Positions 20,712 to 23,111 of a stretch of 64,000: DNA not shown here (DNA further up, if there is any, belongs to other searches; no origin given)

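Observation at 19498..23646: Orphan GcvH-like lipoyl protein in an operon with a single-polypeptide membrane HdrD/HdrE-type oxidoreductase, followed by a 43-aa TM peptide and a YeiH/PSE exporter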

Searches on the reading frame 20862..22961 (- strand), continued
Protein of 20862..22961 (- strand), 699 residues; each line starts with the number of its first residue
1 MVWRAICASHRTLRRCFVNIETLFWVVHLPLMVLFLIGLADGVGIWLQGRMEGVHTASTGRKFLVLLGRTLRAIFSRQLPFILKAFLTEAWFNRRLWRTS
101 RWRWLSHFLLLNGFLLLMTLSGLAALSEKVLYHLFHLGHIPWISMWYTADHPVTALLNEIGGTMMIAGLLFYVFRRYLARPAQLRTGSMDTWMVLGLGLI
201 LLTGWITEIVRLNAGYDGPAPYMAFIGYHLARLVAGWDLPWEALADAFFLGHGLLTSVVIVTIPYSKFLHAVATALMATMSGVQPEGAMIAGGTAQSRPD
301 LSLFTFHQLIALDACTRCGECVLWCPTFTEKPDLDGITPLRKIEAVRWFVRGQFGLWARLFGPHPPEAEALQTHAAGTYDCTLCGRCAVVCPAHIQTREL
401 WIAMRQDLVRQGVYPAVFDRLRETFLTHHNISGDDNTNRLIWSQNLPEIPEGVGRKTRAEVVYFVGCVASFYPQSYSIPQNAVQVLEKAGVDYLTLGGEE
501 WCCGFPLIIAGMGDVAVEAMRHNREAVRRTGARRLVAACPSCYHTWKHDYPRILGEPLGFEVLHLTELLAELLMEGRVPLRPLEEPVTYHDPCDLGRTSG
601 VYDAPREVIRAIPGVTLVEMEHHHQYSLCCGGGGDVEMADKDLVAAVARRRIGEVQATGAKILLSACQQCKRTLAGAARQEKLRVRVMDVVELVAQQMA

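Call 72: predict_structure(alignment_id=A2)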
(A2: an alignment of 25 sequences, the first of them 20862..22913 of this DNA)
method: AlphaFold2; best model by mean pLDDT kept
length: 683 residues; sequences in the alignment: 25
mean_pLDDT: 82.7   pTM: 0.82
mean pLDDT of the five models: 82.7, 81.4, 78.3, 77.3, 75.5
residues with pLDDT >= 90: 153; 70-90: 450; 50-70: 57; < 50: 23
segments of 3 or more residues with pLDDT < 50: 269-285, 618-622
pLDDT, mean of each block of 10 residues (from residue 1): 80 87 89 79 86 85 87 87 84 87 82 78 75 75 88 86 70 79 88 82 68 83 88 89 74 83 73 29 55 87 72 70 76 88 87 84 68 82 86 87 87 79 81 87 92 59 90 94 86 87 92 96 91 87 95 97 96 85 89 97 90 62 69 89 94 86 89 94 93
secondary structure, 60 per line:
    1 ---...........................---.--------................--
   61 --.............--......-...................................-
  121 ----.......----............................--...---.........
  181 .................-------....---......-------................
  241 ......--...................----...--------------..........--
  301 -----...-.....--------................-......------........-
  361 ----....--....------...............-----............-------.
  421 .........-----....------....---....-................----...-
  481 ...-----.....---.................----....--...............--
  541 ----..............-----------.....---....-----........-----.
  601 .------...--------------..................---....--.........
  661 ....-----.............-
elements in order (helices of 4 or more, strands of 3 or more residues): H4-30 H43-58 H63-75 H78-83 H85-119 H125-131 H136-163 H172-197 H205-208 H212-217 H225-246 H249-267 H290-298 H310-314 H323-338 H340-345 H352-359 H365-368 H371-374 H381-395 H401-412 H420-429 H435-438 E445-448 H452-455 H457-472 E477-479 H489-493 H497-513 E518-521 H524-538 E545-548 H549-558 E570-574 H578-581 H587-594 H625-642 E646-649 H652-664 E670-673 H674-682

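Call 76: fold_search(model_id=the predicted structure, library=pdb)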
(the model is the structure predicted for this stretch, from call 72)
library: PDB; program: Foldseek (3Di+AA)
matches with E <= 10: 505; with E <= 0.001: 15
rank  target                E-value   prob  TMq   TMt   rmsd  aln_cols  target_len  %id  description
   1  9ojn                  2.5e-24  1.00  0.70  0.65   6.5       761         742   22  Structure of Mycobacterium smegmatis EtfD (released 2025-05-21)
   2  9a6l_A                3.4e-09  1.00  0.30  0.79   3.3       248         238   22  Integrative model of LUTA-LUTB by crosslinking MS and deep learning (released 2024-09-18)
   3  8rwn_B                1.2e-07  1.00  0.29  0.66   4.2       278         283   20  CryoEM structure of the Hdr(ABC)2 subunits of the Elp-Hdr complex of Methanothermobacter marburgensis (released 2025-05-14)
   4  5odc_B                9.9e-07  1.00  0.28  0.61   4.7       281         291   19  Heterodisulfide reductase / [NiFe]-hydrogenase complex from Methanothermococcus thermolithotrophicus at 2.3 A resoluti (released 2017-08-30)
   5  8rvy_B                1.3e-06  1.00  0.29  0.62   4.6       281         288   20  CryoEM structure of the Elp-Hdr complex of Methanothermobacter marburgensis state 1 (composite structure) (released 2025-05-14)
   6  8rvu_B                2.0e-06  1.00  0.29  0.64   4.4       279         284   19  CryoEM structure of the Elp-Hdr complex of Methanothermobacter marburgensis state 2 (composite structure) (released 2025-05-14)
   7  8rvy_b                2.4e-06  1.00  0.29  0.65   4.2       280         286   19  CryoEM structure of the Elp-Hdr complex of Methanothermobacter marburgensis state 1 (composite structure) (released 2025-05-14)
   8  7bkb_B                4.5e-06  1.00  0.30  0.65   4.1       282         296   19  Formate dehydrogenase - heterodisulfide reductase - formylmethanofuran dehydrogenase complex from Methanospirillum hun (released 2021-09-29)
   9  5hj7_B                5.4e-04  1.00  0.20  0.41   7.9       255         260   16  Glutamate Racemase Mycobacterium tuberculosis (MurI) with bound D-glutamate, 2.3 Angstrom resolution, X-ray diffractio (released 2016-05-25)
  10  5ijw_B                5.4e-04  1.00  0.18  0.35   8.5       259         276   14  Glutamate Racemase (MurI) from Mycobacterium smegmatis with bound D-glutamate, 1.8 Angstrom resolution, X-ray diffract (released 2016-05-25)
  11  5evc_A                6.3e-04  1.00  0.21  0.45   7.6       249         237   16  Crystal structure of putative aspartate racemase from Salmonella Typhimurium complexed with sulfate and potassium (released 2015-12-02)
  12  1jfl_A                7.1e-04  1.00  0.20  0.45   7.9       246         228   13  CRYSTAL STRUCTURE DETERMINATION OF ASPARTATE RACEMASE FROM AN ARCHAEA (released 2002-06-05)
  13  3s81_B                7.4e-04  1.00  0.20  0.44   7.9       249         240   16  Crystal Structure of Putative Aspartate Racemase from Salmonella Typhimurium (released 2011-06-15)
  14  5ijw_A                8.0e-04  1.00  0.18  0.36   8.5       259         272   14  Glutamate Racemase (MurI) from Mycobacterium smegmatis with bound D-glutamate, 1.8 Angstrom resolution, X-ray diffract (released 2016-05-25)
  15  5hj7_A                8.4e-04  1.00  0.19  0.40   8.1       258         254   16  Glutamate Racemase Mycobacterium tuberculosis (MurI) with bound D-glutamate, 2.3 Angstrom resolution, X-ray diffractio (released 2016-05-25)
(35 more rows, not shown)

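Call 89: search_protein_families(library=pfam, proteins=[L078:816-2258:-, L078:2301-3212:-, L078:3513-4406:-, L078:4606-5502:-, L078:5950-7206:-, L078:7431-8156:+, L078:8425-9798:+, L078:9974-11113:+, L078:15882-18980:+, L078:21336-22460:-], max_evalue=0.0001)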
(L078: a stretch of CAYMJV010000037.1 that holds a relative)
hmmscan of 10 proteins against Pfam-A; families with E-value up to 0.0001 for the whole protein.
L078:816-2258:- (480 aa): 2 families
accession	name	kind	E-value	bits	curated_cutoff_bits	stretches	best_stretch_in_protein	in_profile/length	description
PF02913.24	FAD-oxidase_C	-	3.3e-68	230.5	21.2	1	235-476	1-248/248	FAD linked oxidases, C-terminal domain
PF01565.28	FAD_binding_4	-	2.7e-41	140.9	26.4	1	61-199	1-138/139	FAD binding domain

L078:2301-3212:- (303 aa): 2 families
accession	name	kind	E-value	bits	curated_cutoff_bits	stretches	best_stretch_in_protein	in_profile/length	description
PF00551.24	Formyl_trans_N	-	5.9e-33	114.6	26.1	1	1-161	1-170/181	Formyl transferase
PF02911.23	Formyl_trans_C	-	1.3e-20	73.8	21.1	1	202-292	7-98/100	Formyl transferase, C-terminal domain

L078:3513-4406:- (297 aa): 3 families
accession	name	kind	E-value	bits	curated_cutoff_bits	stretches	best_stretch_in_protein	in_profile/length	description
PF03328.21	HpcH_HpaI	-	2.8e-38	131.9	25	1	5-224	1-221/221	HpcH/HpaI aldolase/citrate lyase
PF15617.12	C-C_Bond_Lyase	-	4.5e-06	26.5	28.4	0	204-272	238-301/320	C-C_Bond_Lyase of the TIM-Barrel fold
PF22484.2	DUF6986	-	9.8e-05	21.8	27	0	90-164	167-248/408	Domain of unknown function (DUF6986)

L078:4606-5502:- (298 aa): 4 families
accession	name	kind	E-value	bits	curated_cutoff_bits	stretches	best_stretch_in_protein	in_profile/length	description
PF02629.25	CoA_binding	-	1.7e-22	80.4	22.3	1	7-95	2-92/97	CoA binding domain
PF00549.24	Ligase_CoA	-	4.7e-11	43.3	24.5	1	158-278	1-126/128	CoA-ligase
PF13607.11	Succ_CoA_lig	-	7.7e-11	42.3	27.4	1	152-292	1-135/138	Succinyl-CoA ligase like flavodoxin domain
PF13380.12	CoA_binding_2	-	1.3e-05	26.1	22.8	1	19-129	14-114/116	CoA binding domain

L078:5950-7206:- (418 aa): 6 families
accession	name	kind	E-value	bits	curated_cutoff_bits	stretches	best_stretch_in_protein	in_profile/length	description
PF08442.15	ATP-grasp_2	-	8.7e-54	182.6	29.5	1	3-194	1-201/202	ATP-grasp domain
PF24948.1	Citrate_synth_N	-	1.3e-15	57.9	83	1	40-216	51-226/232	ATP-citrate synthase ATP-grasp domain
PF13549.11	ATP-grasp_5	-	3.6e-13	49.8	27.6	1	3-210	9-221/221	ATP-grasp domain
PF02786.22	CPSase_L_D2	-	4e-07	30.2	19.8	1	10-111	6-105/211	Carbamoyl-phosphate synthase L chain, ATP binding domain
PF16114.10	Citrate_bind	-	3.9e-06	27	26.8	1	273-390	38-164/177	ATP citrate lyase citrate-binding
PF01071.24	GARS_A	-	5.6e-05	23.5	27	0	10-108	7-101/194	Phosphoribosylglycinamide synthetase, ATP-grasp (A) domain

L078:7431-8156:+ (241 aa): 2 families
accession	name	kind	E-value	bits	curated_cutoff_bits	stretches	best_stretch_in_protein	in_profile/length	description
PF07729.17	FCD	-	3.3e-30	105.5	24.3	1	98-219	1-124/125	FCD domain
PF00392.27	GntR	-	1.8e-21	76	27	1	10-73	1-64/64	Bacterial regulatory proteins, gntR family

L078:8425-9798:+ (457 aa): 2 families
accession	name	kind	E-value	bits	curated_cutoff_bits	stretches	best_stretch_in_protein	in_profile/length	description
PF02913.24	FAD-oxidase_C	-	1.7e-67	228.2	21.2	1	213-452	2-247/248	FAD linked oxidases, C-terminal domain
PF01565.28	FAD_binding_4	-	2.2e-50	170.4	26.4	1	37-176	1-139/139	FAD binding domain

L078:9974-11113:+ (379 aa): 6 families
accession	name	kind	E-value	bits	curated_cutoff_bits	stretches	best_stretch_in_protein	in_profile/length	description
PF02754.22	CCG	-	9.4e-30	103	20.6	2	260-347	1-84/85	Cysteine-rich domain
PF13183.11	Fer4_8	-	6.3e-14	52.7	27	1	26-94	2-68/68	4Fe-4S dicluster domain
PF13534.11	Fer4_17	-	5.9e-08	33.6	22.2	1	28-95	1-61/61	4Fe-4S dicluster domain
PF12838.12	Fer4_7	-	1.6e-06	28.9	27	1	28-94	1-52/52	4Fe-4S dicluster domain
PF13187.11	Fer4_9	-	3.6e-06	27.3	27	0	79-94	1-16/52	4Fe-4S dicluster domain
PF13746.11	Fer4_18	-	9.3e-05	23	27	0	12-41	44-73/114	4Fe-4S dicluster domain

L078:15882-18980:+ (1032 aa): 3 families
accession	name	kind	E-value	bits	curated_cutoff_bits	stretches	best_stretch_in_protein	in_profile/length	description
PF18135.7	Type_ISP_C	-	1.2e-90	304.5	25.9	1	675-1009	1-336/342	Type ISP C-terminal specificity domain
PF02384.22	N6_Mtase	-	5.4e-08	33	20.4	1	302-491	6-141/311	N-6 DNA Methylase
PF07669.17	Eco57I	-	1.5e-05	25.6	25.3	1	478-576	77-166/171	Eco57I restriction-modification methylase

L078:21336-22460:- (374 aa): 1 family
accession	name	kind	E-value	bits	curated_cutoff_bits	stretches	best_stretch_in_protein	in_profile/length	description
PF00266.25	Aminotran_5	-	5.4e-26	91.9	21.5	1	30-339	26-338/371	Aminotransferase class-V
